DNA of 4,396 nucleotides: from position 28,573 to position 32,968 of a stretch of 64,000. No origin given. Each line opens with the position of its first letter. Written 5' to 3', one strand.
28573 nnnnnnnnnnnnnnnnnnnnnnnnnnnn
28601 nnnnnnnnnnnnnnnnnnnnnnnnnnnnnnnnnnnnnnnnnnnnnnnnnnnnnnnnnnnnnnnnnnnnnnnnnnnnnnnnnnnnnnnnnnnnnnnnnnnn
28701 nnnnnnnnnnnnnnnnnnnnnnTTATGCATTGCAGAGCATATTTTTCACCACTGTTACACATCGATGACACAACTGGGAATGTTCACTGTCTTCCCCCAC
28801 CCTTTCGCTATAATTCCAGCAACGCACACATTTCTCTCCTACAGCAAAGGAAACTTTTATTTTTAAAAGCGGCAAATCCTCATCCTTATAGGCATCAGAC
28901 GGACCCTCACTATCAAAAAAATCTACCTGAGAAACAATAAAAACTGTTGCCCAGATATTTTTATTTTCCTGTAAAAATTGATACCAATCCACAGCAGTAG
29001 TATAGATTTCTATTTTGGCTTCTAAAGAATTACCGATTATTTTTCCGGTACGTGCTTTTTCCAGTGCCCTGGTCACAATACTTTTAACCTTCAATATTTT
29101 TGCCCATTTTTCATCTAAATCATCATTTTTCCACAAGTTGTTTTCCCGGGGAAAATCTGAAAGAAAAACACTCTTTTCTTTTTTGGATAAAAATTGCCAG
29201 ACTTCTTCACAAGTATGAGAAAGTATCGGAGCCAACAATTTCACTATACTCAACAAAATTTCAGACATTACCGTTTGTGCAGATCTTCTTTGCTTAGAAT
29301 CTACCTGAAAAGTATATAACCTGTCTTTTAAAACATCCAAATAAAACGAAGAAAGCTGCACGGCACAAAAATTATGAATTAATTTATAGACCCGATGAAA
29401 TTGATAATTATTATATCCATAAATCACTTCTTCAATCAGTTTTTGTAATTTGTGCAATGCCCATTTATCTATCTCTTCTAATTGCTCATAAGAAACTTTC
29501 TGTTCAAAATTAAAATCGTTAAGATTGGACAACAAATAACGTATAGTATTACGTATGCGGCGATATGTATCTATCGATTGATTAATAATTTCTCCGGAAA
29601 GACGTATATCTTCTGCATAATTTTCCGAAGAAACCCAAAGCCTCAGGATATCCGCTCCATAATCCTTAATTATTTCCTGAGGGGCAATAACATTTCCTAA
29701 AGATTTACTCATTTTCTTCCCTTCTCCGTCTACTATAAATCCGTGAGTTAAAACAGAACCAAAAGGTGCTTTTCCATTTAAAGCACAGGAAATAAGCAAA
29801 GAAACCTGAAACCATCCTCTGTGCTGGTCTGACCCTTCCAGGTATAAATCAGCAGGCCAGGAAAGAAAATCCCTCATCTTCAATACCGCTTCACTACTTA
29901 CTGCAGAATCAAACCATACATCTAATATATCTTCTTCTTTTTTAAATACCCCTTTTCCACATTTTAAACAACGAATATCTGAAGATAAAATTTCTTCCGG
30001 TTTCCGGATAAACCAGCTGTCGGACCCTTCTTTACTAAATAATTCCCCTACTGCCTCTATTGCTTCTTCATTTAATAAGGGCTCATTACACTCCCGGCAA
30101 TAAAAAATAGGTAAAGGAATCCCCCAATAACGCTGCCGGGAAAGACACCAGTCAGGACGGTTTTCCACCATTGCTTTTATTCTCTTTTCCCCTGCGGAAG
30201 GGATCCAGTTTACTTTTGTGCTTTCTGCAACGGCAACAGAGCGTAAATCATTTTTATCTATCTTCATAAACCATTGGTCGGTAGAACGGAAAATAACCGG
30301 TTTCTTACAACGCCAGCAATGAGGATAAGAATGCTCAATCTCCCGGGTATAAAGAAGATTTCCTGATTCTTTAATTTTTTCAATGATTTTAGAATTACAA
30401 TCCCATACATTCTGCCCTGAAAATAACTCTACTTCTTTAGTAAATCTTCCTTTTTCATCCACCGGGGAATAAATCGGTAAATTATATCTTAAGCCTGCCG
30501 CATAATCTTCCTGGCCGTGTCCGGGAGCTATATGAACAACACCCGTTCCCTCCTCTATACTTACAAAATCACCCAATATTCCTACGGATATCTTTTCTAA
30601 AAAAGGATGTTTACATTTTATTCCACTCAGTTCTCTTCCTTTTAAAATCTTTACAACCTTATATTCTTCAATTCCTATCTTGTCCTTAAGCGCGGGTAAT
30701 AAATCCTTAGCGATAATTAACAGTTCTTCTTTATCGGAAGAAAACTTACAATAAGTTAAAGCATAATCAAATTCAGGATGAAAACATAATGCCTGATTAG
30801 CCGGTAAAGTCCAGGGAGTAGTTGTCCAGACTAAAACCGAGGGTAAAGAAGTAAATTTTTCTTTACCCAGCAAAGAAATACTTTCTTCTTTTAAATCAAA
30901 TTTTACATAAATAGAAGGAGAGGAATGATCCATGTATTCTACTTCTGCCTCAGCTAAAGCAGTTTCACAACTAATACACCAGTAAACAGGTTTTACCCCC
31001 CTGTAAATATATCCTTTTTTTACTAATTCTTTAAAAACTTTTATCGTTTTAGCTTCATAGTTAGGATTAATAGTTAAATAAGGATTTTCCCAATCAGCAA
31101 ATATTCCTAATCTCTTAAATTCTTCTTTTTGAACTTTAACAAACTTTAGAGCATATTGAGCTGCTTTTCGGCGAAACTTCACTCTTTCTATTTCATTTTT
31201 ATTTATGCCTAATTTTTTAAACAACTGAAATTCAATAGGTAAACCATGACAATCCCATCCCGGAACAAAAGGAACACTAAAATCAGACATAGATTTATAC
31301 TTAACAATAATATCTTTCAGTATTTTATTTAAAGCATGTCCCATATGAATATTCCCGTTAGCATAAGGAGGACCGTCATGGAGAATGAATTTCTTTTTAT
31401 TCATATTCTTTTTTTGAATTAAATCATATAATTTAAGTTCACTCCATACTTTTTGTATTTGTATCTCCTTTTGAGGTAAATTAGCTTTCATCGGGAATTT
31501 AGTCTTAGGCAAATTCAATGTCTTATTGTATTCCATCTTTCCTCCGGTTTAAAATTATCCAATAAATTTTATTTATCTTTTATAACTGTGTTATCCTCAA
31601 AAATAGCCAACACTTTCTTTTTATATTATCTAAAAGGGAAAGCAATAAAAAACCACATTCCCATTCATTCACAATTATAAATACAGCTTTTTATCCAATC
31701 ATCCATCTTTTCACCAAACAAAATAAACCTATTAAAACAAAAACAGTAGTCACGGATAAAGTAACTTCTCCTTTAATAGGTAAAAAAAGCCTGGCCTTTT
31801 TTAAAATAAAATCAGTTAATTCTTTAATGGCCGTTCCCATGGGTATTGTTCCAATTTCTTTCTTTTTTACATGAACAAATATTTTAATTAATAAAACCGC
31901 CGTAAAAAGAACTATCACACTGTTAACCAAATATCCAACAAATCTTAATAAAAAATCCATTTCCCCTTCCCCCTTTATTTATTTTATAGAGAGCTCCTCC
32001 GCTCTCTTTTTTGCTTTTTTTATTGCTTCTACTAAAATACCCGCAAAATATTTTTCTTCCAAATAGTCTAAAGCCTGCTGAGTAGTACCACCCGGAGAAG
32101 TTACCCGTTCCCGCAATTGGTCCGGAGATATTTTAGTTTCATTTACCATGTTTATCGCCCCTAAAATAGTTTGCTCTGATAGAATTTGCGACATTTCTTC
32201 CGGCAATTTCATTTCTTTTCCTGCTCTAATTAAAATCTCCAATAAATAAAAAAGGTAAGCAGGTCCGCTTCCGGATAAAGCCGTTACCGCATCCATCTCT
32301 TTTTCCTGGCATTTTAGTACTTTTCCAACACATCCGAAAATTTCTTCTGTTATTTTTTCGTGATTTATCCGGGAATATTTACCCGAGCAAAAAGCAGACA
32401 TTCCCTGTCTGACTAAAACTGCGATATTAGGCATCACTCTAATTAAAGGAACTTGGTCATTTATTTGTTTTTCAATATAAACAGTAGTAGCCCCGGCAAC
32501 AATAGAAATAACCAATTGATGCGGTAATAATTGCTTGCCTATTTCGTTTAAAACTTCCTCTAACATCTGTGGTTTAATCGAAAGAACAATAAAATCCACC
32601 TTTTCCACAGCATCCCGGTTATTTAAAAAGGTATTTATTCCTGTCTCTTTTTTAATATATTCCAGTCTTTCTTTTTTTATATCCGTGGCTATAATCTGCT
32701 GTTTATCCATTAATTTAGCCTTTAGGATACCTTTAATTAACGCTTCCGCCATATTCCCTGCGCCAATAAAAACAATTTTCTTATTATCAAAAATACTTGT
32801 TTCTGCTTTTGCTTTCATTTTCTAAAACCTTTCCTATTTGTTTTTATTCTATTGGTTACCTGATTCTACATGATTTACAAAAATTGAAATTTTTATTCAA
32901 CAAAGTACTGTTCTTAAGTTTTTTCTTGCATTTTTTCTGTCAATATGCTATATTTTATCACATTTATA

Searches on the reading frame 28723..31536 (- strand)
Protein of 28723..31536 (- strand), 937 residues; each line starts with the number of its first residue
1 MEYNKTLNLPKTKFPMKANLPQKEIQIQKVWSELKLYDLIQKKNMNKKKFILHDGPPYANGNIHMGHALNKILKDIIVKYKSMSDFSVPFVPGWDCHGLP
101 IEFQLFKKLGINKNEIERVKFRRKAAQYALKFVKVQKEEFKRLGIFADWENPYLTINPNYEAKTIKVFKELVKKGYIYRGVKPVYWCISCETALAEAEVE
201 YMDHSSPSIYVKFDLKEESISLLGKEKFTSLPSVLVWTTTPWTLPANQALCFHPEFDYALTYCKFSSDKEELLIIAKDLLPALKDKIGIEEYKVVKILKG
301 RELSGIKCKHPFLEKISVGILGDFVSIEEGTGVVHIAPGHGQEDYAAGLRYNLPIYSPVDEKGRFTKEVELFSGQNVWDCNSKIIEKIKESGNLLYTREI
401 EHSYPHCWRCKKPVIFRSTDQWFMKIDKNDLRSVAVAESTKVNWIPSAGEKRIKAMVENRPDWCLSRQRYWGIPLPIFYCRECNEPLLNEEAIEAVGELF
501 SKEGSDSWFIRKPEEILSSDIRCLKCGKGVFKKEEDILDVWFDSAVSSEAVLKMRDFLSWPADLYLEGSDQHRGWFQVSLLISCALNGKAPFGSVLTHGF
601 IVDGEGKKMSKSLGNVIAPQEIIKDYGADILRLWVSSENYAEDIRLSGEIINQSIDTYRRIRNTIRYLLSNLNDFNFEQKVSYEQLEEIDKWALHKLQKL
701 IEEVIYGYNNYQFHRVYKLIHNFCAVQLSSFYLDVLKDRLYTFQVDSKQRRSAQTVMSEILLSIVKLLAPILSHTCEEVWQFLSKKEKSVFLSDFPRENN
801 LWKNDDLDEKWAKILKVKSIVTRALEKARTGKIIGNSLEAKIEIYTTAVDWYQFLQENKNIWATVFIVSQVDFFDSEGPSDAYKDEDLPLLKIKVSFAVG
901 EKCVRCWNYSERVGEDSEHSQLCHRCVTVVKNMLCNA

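Call 20: search_protein_families(library=pfam, proteins=[window:28723-31536:-])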
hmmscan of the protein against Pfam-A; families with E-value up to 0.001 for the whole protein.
window:28723-31536:- (937 aa): 7 families
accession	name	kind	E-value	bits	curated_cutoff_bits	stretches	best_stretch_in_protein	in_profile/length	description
PF00133.28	tRNA-synt_1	-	2.4e-142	475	22.7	1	26-647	1-414/414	tRNA synthetases class I (I, L, M and V)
PF08264.19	Anticodon_1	-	1.1e-34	119.9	25.1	1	690-844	1-148/148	Anticodon-binding domain of tRNA ligase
PF09334.17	tRNA-synt_1g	-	2.6e-29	102.6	20.1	2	57-200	8-136/391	tRNA synthetases class I (M)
PF01406.26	tRNA-synt_1e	-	1.3e-11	44.8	27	1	582-654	228-299/301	tRNA synthetases class I (C) catalytic domain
PF06827.20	zf-FPG_IleRS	-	1.2e-09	38.2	21.3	1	900-929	1-30/30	Zinc finger found in FPG and IleRS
PF01921.24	tRNA-synt_1f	-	1.5e-08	34.5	27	1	568-666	241-340/360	tRNA synthetases class I (K)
PF13603.12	tRNA-synt_1_2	-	0.00014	21.8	25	1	303-365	84-146/185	Leucyl-tRNA synthetase, editing domain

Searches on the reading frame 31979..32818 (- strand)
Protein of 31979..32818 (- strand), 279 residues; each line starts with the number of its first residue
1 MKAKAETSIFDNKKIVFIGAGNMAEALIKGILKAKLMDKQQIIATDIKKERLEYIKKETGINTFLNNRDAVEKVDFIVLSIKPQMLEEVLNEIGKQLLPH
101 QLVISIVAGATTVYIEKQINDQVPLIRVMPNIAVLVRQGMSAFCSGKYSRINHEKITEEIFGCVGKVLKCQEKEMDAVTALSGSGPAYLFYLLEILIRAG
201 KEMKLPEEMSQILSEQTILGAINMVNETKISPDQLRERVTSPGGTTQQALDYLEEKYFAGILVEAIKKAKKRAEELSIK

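Call 20: search_protein_families(library=pfam, proteins=[window:31979-32818:-])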
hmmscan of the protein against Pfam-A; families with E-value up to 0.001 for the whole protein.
window:31979-32818:- (279 aa): 3 families
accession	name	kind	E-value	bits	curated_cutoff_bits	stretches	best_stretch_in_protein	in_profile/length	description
PF14748.11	P5CR_dimer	-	1.6e-34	118.7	25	1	172-276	1-105/105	Pyrroline-5-carboxylate reductase dimerisation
PF03807.23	F420_oxidored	-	1e-23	84.2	21.6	1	14-109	1-94/94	NADP oxidoreductase coenzyme F420-dependent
PF03446.21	NAD_binding_2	-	0.00014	22.4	21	1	14-105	1-91/161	NAD binding domain of 6-phosphogluconate dehydrogenase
